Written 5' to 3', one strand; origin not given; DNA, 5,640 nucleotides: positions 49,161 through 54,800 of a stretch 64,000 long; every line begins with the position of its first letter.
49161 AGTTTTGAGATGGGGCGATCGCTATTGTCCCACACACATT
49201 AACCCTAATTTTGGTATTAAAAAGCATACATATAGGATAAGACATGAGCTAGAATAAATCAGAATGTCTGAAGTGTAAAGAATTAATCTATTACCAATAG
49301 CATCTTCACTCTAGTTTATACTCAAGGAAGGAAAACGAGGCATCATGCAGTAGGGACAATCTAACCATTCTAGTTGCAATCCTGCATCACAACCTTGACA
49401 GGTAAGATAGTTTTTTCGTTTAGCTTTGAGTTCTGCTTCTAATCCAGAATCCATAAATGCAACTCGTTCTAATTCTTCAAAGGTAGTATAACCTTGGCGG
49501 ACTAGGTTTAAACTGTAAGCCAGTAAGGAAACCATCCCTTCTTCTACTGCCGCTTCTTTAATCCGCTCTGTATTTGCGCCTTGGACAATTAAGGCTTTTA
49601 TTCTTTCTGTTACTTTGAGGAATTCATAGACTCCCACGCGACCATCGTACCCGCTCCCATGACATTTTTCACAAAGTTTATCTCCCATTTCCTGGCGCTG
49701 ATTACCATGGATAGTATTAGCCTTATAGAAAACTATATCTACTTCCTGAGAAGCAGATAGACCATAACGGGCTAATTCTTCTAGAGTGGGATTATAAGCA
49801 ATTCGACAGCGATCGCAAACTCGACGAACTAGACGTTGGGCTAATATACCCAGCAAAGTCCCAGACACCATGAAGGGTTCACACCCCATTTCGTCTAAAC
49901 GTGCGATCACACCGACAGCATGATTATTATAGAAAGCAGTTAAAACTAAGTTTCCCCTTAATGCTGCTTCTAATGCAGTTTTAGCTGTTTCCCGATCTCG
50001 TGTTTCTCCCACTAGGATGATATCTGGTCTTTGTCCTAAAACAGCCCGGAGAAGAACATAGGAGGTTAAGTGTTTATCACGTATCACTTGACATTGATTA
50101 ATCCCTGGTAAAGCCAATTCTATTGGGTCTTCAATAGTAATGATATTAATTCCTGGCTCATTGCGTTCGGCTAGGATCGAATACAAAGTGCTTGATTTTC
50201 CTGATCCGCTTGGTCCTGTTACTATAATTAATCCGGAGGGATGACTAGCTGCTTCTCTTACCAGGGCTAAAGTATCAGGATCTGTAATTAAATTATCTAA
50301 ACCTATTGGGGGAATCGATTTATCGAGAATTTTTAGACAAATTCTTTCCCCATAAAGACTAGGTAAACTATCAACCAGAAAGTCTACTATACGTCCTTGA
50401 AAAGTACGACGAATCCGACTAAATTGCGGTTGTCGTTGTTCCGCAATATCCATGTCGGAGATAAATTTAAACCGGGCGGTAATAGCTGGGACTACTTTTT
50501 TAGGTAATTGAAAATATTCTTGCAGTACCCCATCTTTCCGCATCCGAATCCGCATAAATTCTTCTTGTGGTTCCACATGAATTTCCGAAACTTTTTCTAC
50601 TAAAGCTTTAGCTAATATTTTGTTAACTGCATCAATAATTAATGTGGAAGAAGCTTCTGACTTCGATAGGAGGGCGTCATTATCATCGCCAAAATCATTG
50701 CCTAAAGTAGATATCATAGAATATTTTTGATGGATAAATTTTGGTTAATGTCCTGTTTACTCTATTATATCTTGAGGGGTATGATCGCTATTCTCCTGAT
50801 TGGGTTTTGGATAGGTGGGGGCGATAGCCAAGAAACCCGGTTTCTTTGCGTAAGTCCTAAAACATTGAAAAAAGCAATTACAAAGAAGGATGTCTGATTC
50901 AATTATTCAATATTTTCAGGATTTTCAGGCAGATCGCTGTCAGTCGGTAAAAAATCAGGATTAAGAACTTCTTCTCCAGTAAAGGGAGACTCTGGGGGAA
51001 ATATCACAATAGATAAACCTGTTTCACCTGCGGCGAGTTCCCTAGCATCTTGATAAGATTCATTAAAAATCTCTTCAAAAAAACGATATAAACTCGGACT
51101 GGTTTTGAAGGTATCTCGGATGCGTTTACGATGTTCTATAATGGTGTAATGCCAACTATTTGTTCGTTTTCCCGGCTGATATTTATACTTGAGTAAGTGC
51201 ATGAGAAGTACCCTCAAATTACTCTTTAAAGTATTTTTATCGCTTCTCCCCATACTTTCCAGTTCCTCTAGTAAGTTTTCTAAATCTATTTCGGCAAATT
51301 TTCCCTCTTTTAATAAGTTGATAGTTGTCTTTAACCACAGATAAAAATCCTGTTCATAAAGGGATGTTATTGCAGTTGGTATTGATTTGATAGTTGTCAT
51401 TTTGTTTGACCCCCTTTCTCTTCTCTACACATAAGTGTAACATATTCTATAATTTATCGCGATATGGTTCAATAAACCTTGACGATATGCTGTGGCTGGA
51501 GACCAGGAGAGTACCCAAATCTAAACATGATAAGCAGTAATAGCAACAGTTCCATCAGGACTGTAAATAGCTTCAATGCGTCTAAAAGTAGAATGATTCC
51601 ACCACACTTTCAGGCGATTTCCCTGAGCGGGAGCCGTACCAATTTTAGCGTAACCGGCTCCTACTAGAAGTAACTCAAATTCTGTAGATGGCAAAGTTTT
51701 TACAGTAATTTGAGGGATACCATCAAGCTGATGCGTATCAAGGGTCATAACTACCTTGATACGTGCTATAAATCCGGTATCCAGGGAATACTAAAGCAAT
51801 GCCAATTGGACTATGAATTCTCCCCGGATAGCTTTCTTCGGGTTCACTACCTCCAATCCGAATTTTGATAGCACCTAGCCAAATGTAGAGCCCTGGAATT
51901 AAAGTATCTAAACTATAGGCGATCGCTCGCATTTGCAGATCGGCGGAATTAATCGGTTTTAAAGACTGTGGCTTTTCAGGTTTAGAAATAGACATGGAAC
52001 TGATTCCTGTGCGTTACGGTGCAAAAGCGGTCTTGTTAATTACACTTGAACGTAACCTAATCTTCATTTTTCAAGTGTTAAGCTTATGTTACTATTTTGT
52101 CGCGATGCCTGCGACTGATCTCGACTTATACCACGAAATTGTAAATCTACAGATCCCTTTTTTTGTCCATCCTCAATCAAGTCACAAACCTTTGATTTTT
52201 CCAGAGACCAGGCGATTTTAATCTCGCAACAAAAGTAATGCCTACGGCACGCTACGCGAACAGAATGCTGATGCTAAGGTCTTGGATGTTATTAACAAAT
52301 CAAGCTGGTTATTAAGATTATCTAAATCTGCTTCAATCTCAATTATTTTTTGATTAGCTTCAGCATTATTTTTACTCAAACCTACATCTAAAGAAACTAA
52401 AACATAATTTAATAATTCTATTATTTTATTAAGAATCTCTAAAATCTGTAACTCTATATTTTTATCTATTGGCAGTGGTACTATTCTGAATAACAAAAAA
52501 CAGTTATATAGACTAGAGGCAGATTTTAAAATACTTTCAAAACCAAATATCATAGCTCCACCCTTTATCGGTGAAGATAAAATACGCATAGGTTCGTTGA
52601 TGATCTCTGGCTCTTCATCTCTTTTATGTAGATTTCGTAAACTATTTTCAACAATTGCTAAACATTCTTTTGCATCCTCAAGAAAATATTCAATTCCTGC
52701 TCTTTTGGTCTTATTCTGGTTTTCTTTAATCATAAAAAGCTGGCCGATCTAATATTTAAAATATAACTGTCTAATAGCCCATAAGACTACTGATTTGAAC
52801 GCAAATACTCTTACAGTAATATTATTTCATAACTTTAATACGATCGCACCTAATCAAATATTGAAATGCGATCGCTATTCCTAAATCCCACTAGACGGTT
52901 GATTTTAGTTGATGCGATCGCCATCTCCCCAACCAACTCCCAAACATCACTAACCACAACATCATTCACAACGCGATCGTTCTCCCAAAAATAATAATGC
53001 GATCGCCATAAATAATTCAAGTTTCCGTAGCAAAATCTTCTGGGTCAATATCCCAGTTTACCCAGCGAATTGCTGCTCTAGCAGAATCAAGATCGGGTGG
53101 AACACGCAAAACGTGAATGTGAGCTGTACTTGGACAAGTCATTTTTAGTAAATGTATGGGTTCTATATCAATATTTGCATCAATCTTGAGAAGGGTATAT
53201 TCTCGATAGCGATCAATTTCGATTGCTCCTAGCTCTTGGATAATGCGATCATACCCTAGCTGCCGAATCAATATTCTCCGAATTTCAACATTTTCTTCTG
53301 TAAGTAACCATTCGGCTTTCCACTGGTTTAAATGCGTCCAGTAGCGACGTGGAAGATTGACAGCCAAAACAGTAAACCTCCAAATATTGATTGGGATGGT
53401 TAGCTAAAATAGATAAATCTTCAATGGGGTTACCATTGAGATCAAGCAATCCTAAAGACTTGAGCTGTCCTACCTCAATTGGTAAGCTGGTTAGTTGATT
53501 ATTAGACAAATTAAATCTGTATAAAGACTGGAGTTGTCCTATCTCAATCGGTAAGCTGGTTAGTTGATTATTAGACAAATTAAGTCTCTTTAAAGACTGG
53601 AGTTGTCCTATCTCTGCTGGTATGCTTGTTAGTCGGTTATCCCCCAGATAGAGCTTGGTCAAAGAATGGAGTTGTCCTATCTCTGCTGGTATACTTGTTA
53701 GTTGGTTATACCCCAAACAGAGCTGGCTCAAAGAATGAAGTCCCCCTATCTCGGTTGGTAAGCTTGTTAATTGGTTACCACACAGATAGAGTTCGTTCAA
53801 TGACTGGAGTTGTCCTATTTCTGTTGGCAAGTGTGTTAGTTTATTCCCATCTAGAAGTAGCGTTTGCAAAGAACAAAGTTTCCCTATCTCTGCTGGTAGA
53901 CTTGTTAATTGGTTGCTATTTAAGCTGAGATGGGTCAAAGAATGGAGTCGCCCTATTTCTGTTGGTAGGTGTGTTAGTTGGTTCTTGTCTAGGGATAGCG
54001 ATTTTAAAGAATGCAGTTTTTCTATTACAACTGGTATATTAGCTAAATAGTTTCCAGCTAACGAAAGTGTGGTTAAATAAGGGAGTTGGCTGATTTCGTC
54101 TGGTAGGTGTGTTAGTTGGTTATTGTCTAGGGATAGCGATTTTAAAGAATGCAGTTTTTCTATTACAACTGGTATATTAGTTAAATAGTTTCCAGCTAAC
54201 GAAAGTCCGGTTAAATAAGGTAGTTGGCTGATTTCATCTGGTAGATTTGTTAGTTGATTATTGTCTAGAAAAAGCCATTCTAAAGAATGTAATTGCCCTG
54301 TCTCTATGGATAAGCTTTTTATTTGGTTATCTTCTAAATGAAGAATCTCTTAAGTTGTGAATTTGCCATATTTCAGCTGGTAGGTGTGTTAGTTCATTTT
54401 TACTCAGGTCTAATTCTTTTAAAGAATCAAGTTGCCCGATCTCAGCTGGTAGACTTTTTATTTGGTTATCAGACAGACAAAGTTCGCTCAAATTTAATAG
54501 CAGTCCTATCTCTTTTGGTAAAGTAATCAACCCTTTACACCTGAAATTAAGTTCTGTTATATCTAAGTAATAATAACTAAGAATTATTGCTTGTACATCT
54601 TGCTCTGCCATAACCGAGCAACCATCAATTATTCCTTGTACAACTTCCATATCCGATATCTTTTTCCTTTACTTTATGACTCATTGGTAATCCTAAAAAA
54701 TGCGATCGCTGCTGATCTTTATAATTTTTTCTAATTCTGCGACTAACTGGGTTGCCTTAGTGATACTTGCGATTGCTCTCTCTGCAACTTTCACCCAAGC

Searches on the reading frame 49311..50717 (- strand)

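Call 50: search_protein_families(library=pfam, proteins=[window:49311-50717:-])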
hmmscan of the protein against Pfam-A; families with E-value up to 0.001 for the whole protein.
window:49311-50717:- (468 aa): 2 families
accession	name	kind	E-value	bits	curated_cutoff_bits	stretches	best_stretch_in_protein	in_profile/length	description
PF00437.27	T2SSE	-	1.6e-99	333.5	24.9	1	22-418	3-370/370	Type II/IV secretion system protein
PF13191.12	AAA_16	-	0.00022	22.2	32.6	1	151-224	14-85/167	AAA ATPase domain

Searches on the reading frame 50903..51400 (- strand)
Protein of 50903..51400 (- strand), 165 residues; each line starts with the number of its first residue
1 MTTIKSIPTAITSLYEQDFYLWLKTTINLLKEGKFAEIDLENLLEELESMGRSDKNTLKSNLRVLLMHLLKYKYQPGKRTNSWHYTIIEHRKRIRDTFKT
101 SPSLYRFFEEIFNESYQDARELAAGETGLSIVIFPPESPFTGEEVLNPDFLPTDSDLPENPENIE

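Call 50: search_protein_families(library=pfam, proteins=[window:50903-51400:-])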
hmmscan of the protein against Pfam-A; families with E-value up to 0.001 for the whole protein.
window:50903-51400:- (165 aa): 1 family
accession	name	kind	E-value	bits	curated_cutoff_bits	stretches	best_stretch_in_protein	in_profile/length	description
PF01724.21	DUF29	-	1.1e-53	181.6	22.5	1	14-151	1-138/138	Domain of unknown function DUF29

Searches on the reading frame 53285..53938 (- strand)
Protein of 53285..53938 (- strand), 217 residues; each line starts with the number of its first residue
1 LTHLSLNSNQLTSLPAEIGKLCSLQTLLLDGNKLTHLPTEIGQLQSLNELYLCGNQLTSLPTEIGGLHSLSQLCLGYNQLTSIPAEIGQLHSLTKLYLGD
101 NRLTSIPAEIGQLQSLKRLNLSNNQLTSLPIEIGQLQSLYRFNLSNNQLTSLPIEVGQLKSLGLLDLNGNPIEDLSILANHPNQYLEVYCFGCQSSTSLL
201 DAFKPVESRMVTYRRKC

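Call 50: search_protein_families(library=pfam, proteins=[window:53285-53938:-])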
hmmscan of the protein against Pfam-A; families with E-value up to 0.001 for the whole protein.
window:53285-53938:- (217 aa): 7 families
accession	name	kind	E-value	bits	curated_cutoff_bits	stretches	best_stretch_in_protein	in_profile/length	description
PF13855.12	LRR_8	-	1.1e-36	124.8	27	5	92-149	2-61/61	Leucine rich repeat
PF23598.1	LRR_14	-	2.4e-31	109.2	40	3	3-96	51-144/353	Leucine-rich repeat region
PF12799.13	LRR_4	-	5.6e-28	96.8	27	4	92-130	2-40/44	Leucine Rich repeats (2 copies)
PF00560.39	LRR_1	-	1e-19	66.8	20.6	0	115-136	1-23/23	Leucine Rich Repeat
PF23211.1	LRR_LRWD1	-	3.9e-08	33.7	28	1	107-174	35-100/190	Leucine-rich repeat and WD repeat-containing protein 1, LRR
PF14580.12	LRR_9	-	9.7e-05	22.4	30.5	0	18-81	60-126/175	Leucine-rich repeat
PF25019.1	LRR_R13L1-DRL21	-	0.0001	22.7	27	0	69-123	70-126/127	R13L1/DRL21 LRRs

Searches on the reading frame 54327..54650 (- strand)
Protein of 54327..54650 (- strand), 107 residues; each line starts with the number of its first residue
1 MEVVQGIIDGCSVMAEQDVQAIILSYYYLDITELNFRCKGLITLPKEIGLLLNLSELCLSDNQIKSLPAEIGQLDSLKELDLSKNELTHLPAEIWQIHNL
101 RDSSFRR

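Call 50: search_protein_families(library=pfam, proteins=[window:54327-54650:-])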
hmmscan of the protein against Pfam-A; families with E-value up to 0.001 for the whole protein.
window:54327-54650:- (107 aa): 5 families
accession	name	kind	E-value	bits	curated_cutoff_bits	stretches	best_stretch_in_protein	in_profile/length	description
PF23598.1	LRR_14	-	2e-09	37.1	40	1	46-100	41-95/353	Leucine-rich repeat region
PF13855.12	LRR_8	-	1.5e-08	34.7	27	1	53-101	2-52/61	Leucine rich repeat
PF12799.13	LRR_4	-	1.6e-07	31.8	27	1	53-91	2-43/44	Leucine Rich repeats (2 copies)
PF00560.39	LRR_1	-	2e-06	27.2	20.6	0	76-95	1-21/23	Leucine Rich Repeat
PF23211.1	LRR_LRWD1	-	0.00063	19.9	28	0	52-97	21-64/190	Leucine-rich repeat and WD repeat-containing protein 1, LRR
